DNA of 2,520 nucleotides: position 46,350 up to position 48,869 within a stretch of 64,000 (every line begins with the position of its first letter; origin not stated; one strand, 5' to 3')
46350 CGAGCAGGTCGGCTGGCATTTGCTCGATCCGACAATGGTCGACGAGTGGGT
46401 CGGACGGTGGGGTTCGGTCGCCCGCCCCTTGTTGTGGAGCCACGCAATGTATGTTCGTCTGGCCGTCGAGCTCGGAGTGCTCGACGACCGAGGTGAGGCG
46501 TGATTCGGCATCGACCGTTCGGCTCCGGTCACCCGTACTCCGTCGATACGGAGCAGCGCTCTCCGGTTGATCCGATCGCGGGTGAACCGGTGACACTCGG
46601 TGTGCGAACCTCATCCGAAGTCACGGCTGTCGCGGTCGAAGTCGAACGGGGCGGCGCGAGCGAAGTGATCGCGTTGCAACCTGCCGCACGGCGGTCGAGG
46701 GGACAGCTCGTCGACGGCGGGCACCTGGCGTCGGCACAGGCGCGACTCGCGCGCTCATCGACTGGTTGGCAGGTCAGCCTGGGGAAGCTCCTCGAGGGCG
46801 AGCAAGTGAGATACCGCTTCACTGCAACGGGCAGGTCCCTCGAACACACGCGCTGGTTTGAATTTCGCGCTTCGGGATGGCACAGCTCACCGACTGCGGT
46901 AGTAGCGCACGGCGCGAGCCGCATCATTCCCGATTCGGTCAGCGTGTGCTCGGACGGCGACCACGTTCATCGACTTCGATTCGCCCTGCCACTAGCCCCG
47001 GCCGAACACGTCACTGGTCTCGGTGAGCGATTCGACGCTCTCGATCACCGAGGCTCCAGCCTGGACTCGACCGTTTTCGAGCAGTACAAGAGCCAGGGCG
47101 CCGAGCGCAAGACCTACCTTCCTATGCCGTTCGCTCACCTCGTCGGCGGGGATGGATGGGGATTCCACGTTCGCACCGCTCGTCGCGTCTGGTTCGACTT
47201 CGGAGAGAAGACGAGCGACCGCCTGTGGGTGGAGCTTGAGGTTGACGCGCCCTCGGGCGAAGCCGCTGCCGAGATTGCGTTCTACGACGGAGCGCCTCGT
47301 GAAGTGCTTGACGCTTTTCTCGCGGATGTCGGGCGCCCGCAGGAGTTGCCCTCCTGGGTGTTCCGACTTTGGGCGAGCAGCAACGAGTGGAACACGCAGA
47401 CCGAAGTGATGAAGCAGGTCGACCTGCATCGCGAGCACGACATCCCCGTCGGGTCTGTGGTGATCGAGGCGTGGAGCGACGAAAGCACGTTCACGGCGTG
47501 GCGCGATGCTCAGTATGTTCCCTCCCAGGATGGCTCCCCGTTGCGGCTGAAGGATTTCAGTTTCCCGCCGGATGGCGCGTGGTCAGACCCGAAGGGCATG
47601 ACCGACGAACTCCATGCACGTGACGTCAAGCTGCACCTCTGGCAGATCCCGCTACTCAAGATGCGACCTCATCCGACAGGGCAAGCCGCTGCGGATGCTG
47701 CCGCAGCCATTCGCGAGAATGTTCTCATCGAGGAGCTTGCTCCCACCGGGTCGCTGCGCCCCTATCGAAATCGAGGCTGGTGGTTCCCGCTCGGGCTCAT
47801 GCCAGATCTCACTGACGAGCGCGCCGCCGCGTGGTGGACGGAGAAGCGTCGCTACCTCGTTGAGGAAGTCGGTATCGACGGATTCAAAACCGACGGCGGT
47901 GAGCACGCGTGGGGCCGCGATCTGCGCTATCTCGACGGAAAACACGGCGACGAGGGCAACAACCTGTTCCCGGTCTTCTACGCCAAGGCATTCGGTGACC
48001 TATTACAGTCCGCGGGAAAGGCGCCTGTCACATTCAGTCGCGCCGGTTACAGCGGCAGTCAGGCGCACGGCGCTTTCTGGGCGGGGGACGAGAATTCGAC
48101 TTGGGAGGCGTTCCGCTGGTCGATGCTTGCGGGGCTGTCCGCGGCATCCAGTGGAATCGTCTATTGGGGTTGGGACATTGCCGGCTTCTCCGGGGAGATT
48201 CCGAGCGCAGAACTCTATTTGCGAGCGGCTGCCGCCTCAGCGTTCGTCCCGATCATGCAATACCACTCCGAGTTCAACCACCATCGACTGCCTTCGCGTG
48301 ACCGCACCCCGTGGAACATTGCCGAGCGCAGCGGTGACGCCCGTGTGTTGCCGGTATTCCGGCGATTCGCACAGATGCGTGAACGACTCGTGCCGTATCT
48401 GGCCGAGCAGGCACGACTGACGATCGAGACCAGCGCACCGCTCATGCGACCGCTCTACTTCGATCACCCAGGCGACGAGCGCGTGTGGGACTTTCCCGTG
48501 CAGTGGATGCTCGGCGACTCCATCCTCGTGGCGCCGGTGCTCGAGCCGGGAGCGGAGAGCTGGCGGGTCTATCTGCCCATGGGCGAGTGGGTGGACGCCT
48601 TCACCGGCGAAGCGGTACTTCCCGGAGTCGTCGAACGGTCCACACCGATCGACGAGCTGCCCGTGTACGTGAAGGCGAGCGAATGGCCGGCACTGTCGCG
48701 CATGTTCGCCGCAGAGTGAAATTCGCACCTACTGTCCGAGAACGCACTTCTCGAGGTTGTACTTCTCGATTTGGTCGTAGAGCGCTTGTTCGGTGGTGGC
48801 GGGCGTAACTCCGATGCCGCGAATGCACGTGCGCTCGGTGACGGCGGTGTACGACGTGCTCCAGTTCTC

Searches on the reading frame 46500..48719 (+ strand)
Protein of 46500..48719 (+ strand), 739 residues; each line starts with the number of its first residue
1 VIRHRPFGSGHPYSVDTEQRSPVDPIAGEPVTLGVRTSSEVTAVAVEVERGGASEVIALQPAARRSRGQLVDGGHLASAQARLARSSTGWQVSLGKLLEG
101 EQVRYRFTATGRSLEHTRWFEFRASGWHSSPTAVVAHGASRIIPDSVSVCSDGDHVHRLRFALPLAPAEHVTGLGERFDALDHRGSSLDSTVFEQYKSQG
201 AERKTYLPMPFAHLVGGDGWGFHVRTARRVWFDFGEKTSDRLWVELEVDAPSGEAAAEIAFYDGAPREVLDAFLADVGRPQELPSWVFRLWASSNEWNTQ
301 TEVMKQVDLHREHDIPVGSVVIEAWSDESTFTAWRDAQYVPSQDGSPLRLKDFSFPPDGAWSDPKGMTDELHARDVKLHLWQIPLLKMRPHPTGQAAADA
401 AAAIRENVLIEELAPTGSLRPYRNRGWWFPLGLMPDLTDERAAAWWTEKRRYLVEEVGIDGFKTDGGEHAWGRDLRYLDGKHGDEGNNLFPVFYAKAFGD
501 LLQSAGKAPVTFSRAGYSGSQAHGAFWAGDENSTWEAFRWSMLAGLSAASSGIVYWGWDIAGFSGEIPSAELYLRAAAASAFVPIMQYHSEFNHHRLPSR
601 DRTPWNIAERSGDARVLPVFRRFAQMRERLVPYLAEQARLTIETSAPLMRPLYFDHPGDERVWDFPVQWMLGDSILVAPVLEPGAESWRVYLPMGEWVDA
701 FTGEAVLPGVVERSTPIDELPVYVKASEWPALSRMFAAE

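Call 6: search_protein_families(library=pfam, proteins=[window:46500-48719:+], max_evalue=0.01)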
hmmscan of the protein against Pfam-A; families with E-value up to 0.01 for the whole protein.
window:46500-48719:+ (739 aa): 5 families
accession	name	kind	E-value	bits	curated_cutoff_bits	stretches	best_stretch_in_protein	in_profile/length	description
PF01055.32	Glyco_hydro_31_2nd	-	4.2e-55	187.8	23.5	1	281-635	2-326/328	Glycosyl hydrolases family 31 TIM-barrel domain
PF21568.3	AIMA-like_N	-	1.3e-31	109.7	27.8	1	8-109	1-104/104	1,3-alpha-isomaltosidase-like, N-terminal domain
PF21365.3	Glyco_hydro_31_3rd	-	5.1e-22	78.6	24.4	1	646-726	2-83/87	Glycosyl hydrolase family 31 C-terminal domain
PF13802.12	Gal_mutarotas_2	-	1.5e-10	42.1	27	1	157-233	106-184/184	Glycosyl hydrolase 31 N-terminal galactose mutarotase-like domain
PF22681.2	Lmo2446-like_N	-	7.4e-07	29.7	29.7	1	4-54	2-54/72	Lmo2446-like, N-terminal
